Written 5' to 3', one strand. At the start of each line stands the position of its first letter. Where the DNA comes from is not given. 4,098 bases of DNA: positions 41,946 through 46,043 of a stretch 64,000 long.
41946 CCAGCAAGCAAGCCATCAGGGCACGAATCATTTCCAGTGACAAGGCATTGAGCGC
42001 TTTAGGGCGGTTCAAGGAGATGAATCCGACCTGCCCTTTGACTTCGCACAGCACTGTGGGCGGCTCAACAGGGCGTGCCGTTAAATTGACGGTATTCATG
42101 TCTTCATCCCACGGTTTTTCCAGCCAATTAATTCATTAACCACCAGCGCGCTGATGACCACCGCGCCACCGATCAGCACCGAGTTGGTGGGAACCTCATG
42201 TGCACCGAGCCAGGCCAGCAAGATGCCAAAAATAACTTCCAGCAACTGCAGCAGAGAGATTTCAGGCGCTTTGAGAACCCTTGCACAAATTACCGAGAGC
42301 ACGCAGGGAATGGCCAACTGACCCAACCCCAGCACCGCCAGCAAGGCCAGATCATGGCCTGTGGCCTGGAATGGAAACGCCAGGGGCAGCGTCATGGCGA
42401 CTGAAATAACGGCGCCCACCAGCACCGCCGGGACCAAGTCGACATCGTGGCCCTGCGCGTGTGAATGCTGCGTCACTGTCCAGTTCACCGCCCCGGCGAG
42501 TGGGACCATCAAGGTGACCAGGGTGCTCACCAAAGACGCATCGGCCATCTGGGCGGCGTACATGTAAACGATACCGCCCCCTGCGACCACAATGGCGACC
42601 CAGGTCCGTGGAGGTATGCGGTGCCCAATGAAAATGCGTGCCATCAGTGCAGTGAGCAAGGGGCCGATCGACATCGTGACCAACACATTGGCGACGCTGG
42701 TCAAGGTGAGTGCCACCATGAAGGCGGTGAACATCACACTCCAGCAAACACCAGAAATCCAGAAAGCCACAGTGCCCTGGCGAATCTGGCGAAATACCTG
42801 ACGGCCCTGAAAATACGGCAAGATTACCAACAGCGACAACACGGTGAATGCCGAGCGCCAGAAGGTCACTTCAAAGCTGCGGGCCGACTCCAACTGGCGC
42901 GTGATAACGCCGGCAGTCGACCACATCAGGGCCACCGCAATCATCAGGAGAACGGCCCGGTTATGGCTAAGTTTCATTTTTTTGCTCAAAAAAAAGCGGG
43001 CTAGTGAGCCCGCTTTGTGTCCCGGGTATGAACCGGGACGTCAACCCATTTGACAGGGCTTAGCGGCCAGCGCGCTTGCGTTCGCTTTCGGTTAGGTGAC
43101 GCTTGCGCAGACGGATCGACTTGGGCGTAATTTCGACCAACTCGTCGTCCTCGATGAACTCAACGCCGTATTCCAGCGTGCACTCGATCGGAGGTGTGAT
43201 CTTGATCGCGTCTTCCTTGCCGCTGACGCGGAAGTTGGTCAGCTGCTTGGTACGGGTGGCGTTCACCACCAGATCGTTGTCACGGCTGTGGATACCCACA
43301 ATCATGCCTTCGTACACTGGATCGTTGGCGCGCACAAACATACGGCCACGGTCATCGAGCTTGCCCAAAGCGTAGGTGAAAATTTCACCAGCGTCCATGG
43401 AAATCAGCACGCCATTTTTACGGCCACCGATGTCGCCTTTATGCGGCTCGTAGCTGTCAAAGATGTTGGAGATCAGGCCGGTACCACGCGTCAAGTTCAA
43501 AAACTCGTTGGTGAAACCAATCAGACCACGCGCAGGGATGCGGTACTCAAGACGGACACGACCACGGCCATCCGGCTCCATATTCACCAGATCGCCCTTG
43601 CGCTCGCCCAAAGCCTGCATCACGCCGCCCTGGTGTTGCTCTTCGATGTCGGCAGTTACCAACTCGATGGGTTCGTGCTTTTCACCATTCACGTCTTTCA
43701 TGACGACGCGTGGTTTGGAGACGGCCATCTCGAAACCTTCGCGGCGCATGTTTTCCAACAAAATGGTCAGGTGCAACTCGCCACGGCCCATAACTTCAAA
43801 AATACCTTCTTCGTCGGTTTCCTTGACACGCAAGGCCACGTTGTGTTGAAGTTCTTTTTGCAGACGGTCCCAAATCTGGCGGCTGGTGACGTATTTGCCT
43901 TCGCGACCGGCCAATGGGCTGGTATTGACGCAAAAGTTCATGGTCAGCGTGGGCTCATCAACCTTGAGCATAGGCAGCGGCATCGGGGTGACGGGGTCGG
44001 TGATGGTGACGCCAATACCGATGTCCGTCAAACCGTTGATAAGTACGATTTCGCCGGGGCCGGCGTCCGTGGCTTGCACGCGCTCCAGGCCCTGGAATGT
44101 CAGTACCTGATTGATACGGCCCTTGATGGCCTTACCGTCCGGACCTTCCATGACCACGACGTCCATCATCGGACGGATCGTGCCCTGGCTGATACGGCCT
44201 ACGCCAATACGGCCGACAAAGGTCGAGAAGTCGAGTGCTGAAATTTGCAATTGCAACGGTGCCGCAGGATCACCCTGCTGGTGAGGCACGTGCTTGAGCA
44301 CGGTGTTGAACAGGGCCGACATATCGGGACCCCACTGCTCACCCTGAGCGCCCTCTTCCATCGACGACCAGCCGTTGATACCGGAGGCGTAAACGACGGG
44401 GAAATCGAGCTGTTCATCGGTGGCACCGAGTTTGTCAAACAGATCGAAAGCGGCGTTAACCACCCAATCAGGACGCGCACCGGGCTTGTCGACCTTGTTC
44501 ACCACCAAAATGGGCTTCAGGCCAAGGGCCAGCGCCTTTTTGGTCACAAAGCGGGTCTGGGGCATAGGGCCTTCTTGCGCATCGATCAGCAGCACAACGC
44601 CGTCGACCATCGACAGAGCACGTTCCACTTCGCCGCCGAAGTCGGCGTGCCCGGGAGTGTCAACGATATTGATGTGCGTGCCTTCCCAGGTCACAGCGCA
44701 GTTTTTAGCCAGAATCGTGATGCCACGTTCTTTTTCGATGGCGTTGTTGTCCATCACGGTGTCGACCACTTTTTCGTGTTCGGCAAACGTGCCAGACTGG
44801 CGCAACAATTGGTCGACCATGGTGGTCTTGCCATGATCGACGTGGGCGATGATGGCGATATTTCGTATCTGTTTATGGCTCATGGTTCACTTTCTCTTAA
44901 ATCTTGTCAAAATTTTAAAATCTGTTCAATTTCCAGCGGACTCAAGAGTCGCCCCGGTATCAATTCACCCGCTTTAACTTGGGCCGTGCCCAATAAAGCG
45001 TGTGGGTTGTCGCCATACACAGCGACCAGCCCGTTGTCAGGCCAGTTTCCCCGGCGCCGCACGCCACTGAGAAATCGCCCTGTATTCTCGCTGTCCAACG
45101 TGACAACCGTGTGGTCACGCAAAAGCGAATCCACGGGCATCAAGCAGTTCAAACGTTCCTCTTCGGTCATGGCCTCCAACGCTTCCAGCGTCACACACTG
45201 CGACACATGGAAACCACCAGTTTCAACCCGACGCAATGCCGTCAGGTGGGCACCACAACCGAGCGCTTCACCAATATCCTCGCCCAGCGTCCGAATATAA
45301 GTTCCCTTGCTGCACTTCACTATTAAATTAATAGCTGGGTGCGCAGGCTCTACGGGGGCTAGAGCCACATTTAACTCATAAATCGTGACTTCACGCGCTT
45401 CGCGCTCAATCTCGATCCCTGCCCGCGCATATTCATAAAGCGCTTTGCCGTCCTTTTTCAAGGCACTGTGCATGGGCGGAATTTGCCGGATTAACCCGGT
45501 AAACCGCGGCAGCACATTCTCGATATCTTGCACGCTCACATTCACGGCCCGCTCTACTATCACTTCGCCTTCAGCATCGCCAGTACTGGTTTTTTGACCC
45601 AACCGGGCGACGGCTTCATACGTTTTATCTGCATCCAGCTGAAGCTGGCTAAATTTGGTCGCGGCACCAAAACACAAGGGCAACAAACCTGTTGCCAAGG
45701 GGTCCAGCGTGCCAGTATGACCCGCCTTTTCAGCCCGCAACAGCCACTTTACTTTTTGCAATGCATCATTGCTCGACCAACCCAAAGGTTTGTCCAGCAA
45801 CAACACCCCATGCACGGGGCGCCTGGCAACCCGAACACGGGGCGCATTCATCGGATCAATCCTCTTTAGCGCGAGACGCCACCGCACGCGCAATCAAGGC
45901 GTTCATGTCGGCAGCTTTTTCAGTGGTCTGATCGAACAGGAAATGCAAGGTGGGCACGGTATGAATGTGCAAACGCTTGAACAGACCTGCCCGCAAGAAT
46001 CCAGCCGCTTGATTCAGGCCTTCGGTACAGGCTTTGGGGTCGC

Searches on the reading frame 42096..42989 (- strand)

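Call 77: search_protein_families(library=pfam, proteins=[window:42096-42989:-], max_evalue=0.00001)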
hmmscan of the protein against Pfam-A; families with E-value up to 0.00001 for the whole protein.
window:42096-42989:- (297 aa): 1 family
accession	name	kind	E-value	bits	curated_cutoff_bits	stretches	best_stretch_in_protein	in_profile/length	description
PF00892.27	EamA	-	3.7e-19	69.8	28.2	1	11-144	2-134/135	EamA-like transporter family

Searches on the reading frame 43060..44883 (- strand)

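Call 77: search_protein_families(library=pfam, proteins=[window:43060-44883:-], max_evalue=0.00001)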
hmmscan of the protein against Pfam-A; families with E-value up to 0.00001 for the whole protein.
window:43060-44883:- (607 aa): 5 families
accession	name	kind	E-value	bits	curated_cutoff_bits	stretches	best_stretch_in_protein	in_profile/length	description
PF00009.33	GTP_EFTU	-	2.3e-56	190.8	26.5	1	4-200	1-187/188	Elongation factor Tu GTP binding domain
PF21018.2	BipA_C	-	6.6e-44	148.6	23.8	1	490-598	1-109/110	TypA/BipA C-terminal domain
PF00679.30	EFG_C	-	6.4e-20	71.4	27.9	1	402-485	2-85/89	Elongation factor G C-terminus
PF22042.2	EF-G_D2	-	1.6e-06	28.6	27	1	221-293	13-80/84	Elongation factor G domain 2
PF03144.31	GTP_EFTU_D2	-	2.5e-06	28.3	30.3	1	224-295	1-73/73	Elongation factor Tu domain 2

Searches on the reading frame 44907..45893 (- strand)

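Call 78: search_protein_families(library=pfam, proteins=[window:44907-45893:-], max_evalue=0.00001)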
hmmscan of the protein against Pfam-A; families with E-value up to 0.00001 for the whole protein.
window:44907-45893:- (328 aa): 3 families
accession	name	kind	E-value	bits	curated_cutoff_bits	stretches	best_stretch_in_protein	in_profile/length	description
PF01509.24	TruB_N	-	2.8e-53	180.7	27.3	1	49-200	1-149/149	TruB family pseudouridylate synthase (N terminal domain)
PF16198.10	TruB_C_2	-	3e-17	62.9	29.3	1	201-258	1-65/66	tRNA pseudouridylate synthase B C-terminal domain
PF09157.17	TruB-C_2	-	6.7e-06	26.4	21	0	264-317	3-57/57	Pseudouridine synthase II TruB, C-terminal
